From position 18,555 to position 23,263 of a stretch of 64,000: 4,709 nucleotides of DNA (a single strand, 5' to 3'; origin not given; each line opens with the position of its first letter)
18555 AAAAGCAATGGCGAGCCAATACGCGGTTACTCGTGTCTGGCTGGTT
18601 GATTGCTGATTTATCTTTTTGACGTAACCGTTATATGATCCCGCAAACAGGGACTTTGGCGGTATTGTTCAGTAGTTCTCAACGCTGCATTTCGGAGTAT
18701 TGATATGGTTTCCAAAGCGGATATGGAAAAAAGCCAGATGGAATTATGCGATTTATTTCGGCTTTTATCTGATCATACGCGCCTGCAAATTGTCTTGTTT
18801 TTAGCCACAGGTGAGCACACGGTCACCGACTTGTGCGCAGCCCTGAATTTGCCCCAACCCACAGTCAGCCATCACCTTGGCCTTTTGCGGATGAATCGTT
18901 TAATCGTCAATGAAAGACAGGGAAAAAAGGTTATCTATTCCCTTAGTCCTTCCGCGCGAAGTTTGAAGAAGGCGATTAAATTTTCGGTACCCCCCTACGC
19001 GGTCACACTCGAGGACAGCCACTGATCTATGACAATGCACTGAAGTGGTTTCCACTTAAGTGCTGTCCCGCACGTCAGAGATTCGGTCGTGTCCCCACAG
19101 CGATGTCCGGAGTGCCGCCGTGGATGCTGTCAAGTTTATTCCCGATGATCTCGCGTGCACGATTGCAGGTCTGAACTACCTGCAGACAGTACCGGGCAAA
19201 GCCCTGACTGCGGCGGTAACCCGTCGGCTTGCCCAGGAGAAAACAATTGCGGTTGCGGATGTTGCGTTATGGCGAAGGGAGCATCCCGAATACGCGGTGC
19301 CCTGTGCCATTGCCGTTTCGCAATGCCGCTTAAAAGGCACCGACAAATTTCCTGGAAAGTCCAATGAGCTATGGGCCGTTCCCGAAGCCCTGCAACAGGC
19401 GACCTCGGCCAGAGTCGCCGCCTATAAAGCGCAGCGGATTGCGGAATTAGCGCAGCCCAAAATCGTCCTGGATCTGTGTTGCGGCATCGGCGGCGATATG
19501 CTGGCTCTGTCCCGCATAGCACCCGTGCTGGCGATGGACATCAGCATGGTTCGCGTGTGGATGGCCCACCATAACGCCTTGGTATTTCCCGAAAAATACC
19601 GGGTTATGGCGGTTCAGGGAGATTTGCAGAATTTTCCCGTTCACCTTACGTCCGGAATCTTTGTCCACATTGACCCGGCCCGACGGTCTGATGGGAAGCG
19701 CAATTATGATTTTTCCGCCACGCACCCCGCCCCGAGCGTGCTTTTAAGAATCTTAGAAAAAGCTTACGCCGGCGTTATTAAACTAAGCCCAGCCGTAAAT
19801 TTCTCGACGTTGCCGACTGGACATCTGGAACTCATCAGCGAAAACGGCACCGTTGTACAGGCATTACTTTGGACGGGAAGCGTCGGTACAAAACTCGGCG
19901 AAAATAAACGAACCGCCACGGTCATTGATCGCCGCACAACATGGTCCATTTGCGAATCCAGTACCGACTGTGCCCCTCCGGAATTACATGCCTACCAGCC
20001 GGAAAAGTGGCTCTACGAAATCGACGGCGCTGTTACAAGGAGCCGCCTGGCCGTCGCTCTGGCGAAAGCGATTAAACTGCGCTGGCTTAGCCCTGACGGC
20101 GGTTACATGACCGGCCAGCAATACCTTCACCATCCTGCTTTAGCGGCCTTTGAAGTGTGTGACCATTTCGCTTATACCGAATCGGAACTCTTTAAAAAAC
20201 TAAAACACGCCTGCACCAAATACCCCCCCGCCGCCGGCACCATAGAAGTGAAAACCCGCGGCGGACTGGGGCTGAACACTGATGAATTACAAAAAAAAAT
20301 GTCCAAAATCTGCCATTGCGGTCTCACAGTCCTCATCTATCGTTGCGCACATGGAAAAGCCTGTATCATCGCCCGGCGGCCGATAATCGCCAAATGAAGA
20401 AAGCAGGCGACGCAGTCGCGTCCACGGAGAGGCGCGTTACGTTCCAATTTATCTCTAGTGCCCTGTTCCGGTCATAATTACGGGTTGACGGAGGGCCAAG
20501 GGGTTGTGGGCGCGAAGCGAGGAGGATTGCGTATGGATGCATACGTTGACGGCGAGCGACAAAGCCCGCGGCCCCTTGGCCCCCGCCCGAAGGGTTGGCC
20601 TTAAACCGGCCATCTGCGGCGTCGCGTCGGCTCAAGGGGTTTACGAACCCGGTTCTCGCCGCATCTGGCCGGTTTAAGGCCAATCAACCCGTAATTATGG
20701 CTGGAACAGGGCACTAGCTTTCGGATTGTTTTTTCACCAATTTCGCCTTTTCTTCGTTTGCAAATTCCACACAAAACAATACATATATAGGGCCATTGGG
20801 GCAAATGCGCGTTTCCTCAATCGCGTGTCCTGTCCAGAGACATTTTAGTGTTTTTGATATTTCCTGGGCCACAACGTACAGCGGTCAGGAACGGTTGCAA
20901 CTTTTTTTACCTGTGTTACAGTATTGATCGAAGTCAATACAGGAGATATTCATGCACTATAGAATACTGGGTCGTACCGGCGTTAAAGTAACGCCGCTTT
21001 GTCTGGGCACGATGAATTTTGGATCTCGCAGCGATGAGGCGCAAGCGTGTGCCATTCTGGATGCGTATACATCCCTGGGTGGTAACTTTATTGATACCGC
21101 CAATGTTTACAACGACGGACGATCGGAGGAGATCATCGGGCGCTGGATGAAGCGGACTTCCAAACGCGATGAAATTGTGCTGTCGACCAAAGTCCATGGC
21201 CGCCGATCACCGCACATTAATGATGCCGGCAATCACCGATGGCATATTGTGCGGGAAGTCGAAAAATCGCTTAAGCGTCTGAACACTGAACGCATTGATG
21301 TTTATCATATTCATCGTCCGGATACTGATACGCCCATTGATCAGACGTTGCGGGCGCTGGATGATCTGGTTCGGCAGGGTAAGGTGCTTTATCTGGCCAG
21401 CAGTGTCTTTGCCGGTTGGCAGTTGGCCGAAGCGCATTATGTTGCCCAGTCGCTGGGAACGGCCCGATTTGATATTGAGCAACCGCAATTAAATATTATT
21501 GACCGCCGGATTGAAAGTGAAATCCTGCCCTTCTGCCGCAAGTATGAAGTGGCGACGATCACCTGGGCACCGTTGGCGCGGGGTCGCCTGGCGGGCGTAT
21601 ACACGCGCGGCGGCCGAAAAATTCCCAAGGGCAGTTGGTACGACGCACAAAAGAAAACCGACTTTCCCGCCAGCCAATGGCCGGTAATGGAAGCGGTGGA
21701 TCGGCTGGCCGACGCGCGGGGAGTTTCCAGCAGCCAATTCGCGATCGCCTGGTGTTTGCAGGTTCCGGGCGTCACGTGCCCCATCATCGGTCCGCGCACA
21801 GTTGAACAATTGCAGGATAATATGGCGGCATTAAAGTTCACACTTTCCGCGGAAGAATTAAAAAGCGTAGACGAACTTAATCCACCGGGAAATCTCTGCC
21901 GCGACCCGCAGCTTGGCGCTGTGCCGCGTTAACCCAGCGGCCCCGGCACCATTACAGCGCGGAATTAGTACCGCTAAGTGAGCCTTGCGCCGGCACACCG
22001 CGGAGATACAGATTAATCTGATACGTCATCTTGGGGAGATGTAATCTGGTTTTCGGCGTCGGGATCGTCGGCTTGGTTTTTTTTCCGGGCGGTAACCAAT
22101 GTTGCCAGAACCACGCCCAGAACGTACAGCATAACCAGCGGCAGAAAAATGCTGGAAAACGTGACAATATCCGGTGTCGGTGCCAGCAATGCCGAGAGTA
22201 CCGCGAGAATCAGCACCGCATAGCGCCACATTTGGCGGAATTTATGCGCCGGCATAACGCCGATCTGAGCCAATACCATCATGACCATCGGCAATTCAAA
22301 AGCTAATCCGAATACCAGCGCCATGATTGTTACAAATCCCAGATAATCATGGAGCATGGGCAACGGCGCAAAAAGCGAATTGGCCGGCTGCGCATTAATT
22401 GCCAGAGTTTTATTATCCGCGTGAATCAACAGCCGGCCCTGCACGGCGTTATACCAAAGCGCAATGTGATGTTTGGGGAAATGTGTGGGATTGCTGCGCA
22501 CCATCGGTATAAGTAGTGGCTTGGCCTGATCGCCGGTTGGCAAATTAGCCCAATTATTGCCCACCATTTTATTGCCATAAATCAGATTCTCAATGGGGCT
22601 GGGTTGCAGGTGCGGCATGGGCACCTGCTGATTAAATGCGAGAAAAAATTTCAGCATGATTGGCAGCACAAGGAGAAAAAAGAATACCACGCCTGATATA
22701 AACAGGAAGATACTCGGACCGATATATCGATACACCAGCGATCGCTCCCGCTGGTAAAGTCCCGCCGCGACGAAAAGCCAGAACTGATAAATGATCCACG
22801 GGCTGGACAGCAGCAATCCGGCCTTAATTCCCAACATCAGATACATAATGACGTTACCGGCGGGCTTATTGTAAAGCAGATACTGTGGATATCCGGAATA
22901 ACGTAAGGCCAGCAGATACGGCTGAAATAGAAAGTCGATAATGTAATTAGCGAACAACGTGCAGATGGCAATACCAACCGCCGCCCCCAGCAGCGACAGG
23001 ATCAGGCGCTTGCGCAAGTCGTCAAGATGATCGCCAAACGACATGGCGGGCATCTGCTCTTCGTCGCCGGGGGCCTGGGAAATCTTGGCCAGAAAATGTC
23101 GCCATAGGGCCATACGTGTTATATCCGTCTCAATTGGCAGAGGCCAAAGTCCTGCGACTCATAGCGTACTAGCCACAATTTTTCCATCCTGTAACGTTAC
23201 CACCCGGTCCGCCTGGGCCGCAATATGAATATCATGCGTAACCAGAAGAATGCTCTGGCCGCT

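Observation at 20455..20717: Unclassified ~265-nt Y-shaped structured RNA with a 34-bp closing helix (copy 1)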

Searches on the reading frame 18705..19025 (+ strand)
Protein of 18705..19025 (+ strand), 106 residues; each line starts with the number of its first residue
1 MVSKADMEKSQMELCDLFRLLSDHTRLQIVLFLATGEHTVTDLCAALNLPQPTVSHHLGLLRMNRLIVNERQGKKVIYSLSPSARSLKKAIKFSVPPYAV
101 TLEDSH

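Call 11: search_protein_families(library=pfam, proteins=[window:18705-19025:+])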
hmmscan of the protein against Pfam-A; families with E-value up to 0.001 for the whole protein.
window:18705-19025:+ (106 aa): 6 families
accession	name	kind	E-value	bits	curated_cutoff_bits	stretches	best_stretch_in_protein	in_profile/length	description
PF01022.26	HTH_5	-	3.4e-14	52.9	22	1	23-67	1-45/47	Bacterial regulatory protein, arsR family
PF12840.13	HTH_20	-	9.6e-09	35.5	27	1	21-62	1-43/51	Helix-turn-helix domain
PF12802.13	MarR_2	-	3.8e-05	24.2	27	1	26-71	7-54/61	MarR family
PF13518.12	HTH_28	-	0.00018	22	25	0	26-57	2-32/52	Helix-turn-helix domain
PF21476.4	PF0610-like_N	-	0.00056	20.5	33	0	25-59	2-36/50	PF0610-like, N-terminal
PF09339.16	HTH_IclR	-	0.00065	19.9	22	0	33-67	12-48/52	IclR helix-turn-helix domain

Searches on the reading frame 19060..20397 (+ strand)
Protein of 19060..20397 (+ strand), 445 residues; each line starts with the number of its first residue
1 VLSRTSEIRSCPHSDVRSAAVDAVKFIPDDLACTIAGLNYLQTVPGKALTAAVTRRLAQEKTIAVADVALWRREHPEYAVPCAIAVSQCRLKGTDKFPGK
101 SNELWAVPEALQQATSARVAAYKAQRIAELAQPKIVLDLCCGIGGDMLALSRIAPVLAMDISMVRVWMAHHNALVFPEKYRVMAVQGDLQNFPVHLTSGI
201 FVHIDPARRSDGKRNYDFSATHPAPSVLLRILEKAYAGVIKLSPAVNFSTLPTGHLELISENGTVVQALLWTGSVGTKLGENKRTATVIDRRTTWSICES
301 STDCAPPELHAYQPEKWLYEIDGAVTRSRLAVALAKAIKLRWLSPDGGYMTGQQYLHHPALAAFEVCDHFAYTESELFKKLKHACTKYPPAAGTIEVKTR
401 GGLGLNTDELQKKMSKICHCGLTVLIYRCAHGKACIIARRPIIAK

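Call 11: search_protein_families(library=pfam, proteins=[window:19060-20397:+])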
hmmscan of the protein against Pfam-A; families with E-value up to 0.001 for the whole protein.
window:19060-20397:+ (445 aa): 2 families
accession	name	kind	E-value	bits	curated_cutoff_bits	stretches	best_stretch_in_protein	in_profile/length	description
PF09445.16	Methyltransf_15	-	3.1e-08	33.8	22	1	134-192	2-61/165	RNA cap guanine-N2 methyltransferase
PF13649.12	Methyltransf_25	-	0.00051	21.1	27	0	136-195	1-61/97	Methyltransferase domain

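Call 36: find_encoding_contigs(protein=window:19060-20397:+, flank=3000, max_places=10)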
Protein window:19060-20397:+ (445 aa): 1 contig read that carries it; 1 place shown.
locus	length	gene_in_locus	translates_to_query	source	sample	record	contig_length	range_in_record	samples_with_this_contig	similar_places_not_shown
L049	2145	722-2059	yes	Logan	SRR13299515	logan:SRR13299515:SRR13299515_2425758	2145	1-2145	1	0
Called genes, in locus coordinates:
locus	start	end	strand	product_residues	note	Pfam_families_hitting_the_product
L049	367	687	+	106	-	PF01022:HTH_5, PF12840:HTH_20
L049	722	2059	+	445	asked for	PF09445:Methyltransf_15 (weak)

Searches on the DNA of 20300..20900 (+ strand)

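Call 13: search_rna_families(source=window, start=20300, end=20900, threshold=evalue, max_evalue=10)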
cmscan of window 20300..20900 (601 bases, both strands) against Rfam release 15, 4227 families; matches with E-value up to 10: 3.
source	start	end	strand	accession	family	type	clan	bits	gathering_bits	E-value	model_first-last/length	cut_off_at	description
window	20318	20373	-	RF01152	sR1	Gene; snRNA; snoRNA; CD-box;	-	14.3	45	0.34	1-57/57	no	Small nucleolar RNA sR1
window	20712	20770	-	RF01306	sR52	Gene; snRNA; snoRNA; CD-box;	-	13.7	50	2.9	1-60/60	no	Small nucleolar RNA sR52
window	20674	20862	-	RF02267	Vax2os1_2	Gene; lncRNA;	-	5.3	55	2.9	289-466/466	no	Vax2os1 conserved region 2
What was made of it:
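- On Any Rfam RNA family (including 6S, RNase P, SRP, tmRNA, Y RNA, HEARO/omega RNA, riboswitches): At E<=10 around copy 1, only three chance-level hits appeared, all outside the element or on the other strand (call 13).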

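Call 14: search_dna_similar(query=window:20455-20717:+, collection=plasmids, mode=distant, max_evalue=0.001)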
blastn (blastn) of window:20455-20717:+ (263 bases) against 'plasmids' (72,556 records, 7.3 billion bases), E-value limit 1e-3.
No match.

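Call 15: search_dna_similar(query=window:20455-20717:+, collection=phages, mode=distant, max_evalue=0.001)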
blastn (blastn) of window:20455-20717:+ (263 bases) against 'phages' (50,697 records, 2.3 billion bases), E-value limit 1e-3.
No match.
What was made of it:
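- Tried and rejected: blastn of the element against the plasmid and phage collections: no match (calls 14, 15).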

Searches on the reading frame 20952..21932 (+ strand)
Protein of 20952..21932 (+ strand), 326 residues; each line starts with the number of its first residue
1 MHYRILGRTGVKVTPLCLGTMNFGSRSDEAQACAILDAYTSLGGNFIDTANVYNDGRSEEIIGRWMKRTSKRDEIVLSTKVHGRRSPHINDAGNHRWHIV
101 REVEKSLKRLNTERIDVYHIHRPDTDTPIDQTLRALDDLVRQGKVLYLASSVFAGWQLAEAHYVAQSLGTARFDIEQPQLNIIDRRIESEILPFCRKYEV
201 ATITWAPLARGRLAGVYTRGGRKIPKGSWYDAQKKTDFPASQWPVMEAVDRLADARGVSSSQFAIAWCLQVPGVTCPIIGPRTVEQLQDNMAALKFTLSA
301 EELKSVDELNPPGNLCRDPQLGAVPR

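Call 11: search_protein_families(library=pfam, proteins=[window:20952-21932:+])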
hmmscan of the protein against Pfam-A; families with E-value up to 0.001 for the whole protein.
window:20952-21932:+ (326 aa): 1 family
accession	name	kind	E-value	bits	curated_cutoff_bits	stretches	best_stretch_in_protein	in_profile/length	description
PF00248.27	Aldo_ket_red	-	1.7e-73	247.7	24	1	15-310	1-290/291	Aldo/keto reductase family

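Call 22: find_encoding_contigs(protein=window:20952-21932:+, flank=4000, max_places=6)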
Protein window:20952-21932:+ (326 aa): 2 contigs read that carry it; 2 places shown.
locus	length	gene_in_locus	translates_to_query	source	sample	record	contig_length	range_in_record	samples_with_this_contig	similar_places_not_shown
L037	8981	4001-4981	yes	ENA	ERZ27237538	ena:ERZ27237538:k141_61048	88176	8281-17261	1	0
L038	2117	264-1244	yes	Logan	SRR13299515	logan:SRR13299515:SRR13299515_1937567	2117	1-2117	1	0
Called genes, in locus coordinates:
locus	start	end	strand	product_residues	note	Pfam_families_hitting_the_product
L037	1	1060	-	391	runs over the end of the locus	PF13439:Glyco_transf_4 (weak), PF00534:Glycos_transf_1, PF13692:Glyco_trans_1_4, PF13524:Glyco_trans_1_2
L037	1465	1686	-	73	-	PF04255:DUF433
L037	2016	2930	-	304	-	PF13439:Glyco_transf_4 (faint), PF13692:Glyco_trans_1_4, PF00534:Glycos_transf_1 (weak), PF13524:Glyco_trans_1_2 (weak)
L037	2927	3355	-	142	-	-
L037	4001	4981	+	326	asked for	PF00248:Aldo_ket_red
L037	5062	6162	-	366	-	PF00902:TatC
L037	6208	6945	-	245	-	PF00005:ABC_tran, PF13304:AAA_21 (faint)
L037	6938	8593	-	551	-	PF02687:FtsX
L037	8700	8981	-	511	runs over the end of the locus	PF01336:tRNA_anti-codon, PF00152:tRNA-synt_2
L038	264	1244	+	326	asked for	PF00248:Aldo_ket_red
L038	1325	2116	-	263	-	?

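Call 41: find_homologous_proteins(query=window:20952-21932:+, max_evalue=1e-60)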
Query window:20952-21932:+ (326 aa): 3819 proteins with E <= 1e-60 among 8000 candidates; the best 120 are listed.
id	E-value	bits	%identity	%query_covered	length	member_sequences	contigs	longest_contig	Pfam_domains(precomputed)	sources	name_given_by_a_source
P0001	1.2e-214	730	97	100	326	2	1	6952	PF00248.28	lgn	-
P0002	4.2e-213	725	97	100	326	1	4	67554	PF00248.28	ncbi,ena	-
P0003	1.0e-211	720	95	100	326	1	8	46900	PF00248.28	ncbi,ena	-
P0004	5.2e-211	718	95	100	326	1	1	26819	PF00248.28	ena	-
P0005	7.2e-211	717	95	100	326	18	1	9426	PF00248.28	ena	-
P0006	1.0e-189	648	85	100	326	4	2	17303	PF00248.28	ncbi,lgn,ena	-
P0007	1.4e-189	647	84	100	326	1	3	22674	PF00248.28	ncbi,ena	-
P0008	1.3e-188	644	83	100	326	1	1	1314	PF00248.28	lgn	-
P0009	4.7e-188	642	83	100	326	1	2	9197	PF00248.28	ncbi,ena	-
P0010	8.8e-188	641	83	100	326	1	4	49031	PF00248.28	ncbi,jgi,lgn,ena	jgi:aryl-alcohol dehydrogenase-like predicted oxidoreductase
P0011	2.3e-187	640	83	100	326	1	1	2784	PF00248.28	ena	-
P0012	3.2e-187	640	83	100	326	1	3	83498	PF00248.28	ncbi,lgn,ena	-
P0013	2.2e-186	637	83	100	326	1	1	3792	PF00248.28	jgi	-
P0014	8.0e-186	635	83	100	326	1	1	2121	PF00248.28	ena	-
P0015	1.5e-185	634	83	100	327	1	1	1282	PF00248.28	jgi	-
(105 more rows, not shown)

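Call 42: find_encoding_contigs(protein=P0002, flank=3000, max_places=6)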
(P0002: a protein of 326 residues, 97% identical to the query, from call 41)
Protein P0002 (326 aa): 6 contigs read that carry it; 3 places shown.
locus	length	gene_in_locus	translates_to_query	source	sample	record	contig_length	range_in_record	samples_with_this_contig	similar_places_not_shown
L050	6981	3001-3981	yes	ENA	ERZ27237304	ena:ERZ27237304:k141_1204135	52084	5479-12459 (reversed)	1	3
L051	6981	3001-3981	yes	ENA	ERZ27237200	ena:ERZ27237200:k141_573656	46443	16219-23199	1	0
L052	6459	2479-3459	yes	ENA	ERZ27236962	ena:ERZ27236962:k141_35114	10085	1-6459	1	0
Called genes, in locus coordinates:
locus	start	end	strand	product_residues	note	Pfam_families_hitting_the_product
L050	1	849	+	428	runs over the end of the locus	PF09445:Methyltransf_15 (weak)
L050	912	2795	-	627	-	-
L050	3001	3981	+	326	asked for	PF00248:Aldo_ket_red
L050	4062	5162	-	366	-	PF00902:TatC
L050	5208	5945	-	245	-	PF00005:ABC_tran, PF02463:SMC_N (faint), PF13304:AAA_21 (faint)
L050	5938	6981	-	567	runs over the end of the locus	PF02687:FtsX (weak)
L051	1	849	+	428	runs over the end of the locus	PF09445:Methyltransf_15 (weak)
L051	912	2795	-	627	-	-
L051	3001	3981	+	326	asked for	PF00248:Aldo_ket_red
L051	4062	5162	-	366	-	PF00902:TatC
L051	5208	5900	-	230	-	PF00005:ABC_tran, PF02463:SMC_N (faint), PF13304:AAA_21 (faint)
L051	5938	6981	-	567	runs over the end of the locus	PF02687:FtsX (weak)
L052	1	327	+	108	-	?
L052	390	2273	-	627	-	-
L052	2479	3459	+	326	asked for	PF00248:Aldo_ket_red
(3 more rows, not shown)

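Call 43: find_encoding_contigs(protein=P0003, flank=3000, max_places=8)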
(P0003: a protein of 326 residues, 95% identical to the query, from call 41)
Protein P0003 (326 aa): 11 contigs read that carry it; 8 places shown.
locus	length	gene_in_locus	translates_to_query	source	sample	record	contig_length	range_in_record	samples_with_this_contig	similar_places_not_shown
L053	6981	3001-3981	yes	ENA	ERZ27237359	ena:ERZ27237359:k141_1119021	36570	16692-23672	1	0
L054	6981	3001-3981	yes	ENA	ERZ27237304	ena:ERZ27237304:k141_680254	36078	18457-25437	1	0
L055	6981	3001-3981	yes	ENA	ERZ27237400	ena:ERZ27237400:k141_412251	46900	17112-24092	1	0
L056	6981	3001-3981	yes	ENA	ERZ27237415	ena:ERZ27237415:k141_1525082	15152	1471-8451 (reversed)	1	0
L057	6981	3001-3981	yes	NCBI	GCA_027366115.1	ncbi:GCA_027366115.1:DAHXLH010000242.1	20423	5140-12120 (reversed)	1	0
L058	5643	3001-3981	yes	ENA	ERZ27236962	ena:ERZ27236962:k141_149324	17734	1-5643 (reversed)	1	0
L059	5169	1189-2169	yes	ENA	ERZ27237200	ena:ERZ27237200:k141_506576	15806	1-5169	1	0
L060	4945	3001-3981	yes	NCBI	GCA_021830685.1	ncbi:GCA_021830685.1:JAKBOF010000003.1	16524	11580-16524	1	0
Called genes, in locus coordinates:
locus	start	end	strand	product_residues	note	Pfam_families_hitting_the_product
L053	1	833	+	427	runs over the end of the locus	PF09445:Methyltransf_15 (weak)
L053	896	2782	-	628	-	-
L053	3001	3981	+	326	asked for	PF00248:Aldo_ket_red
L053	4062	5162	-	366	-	PF00902:TatC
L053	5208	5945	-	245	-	PF00005:ABC_tran, PF02463:SMC_N (faint), PF13304:AAA_21 (faint)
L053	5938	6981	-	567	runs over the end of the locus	PF02687:FtsX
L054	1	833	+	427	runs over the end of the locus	PF09445:Methyltransf_15 (weak)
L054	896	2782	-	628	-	-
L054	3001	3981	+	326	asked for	PF00248:Aldo_ket_red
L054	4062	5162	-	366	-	PF00902:TatC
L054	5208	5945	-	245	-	PF00005:ABC_tran, PF02463:SMC_N (faint), PF13304:AAA_21 (faint)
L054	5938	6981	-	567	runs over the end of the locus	PF02687:FtsX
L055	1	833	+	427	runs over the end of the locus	PF09445:Methyltransf_15 (weak)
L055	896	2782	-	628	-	-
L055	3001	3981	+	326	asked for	PF00248:Aldo_ket_red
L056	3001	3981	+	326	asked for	PF00248:Aldo_ket_red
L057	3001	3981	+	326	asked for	PF00248:Aldo_ket_red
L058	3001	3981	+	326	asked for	PF00248:Aldo_ket_red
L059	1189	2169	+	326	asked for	PF00248:Aldo_ket_red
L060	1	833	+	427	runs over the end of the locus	PF09445:Methyltransf_15 (weak)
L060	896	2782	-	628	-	-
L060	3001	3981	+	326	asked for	PF00248:Aldo_ket_red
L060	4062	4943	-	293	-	?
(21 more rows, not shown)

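Call 44: find_encoding_contigs(protein=P0006, flank=3000, max_places=4)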
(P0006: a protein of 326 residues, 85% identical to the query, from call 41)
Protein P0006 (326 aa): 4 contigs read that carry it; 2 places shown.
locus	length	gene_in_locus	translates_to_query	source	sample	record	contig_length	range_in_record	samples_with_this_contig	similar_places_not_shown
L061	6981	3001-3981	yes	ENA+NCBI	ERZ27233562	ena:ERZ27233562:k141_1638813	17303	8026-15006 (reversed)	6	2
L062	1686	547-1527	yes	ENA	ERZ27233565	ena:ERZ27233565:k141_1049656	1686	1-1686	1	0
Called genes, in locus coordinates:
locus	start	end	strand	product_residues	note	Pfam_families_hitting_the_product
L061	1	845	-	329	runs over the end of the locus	PF01040:UbiA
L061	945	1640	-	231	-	PF02441:Flavoprotein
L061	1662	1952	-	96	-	-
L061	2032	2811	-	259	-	PF01209:Ubie_methyltran, PF05148:Methyltransf_8 (faint), PF13489:Methyltransf_23, PF01170:UPF0020 (faint), PF13847:Methyltransf_31, PF08241:Methyltransf_11, PF08242:Methyltransf_12, PF13649:Methyltransf_25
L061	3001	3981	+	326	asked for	PF00248:Aldo_ket_red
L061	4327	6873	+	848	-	PF11897:DUF3417, PF00343:Phosphorylase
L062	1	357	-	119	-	?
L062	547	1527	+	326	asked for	PF00248:Aldo_ket_red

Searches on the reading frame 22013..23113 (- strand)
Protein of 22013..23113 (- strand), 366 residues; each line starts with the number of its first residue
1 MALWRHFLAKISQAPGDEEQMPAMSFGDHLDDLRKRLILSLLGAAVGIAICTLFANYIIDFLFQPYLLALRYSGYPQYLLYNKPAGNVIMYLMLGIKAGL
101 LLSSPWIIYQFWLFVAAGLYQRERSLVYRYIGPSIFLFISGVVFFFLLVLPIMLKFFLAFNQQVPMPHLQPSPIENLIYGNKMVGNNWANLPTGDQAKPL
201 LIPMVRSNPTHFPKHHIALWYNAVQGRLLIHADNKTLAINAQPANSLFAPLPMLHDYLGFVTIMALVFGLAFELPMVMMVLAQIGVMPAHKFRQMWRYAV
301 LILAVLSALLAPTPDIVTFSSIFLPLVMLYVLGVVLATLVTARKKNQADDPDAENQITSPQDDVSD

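Call 11: search_protein_families(library=pfam, proteins=[window:22013-23113:-])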
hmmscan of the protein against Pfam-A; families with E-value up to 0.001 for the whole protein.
window:22013-23113:- (366 aa): 1 family
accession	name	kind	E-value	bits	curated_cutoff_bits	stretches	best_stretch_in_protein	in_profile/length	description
PF00902.23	TatC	-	3.5e-51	174.4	25.1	2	28-164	1-132/208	Sec-independent protein translocase protein (TatC)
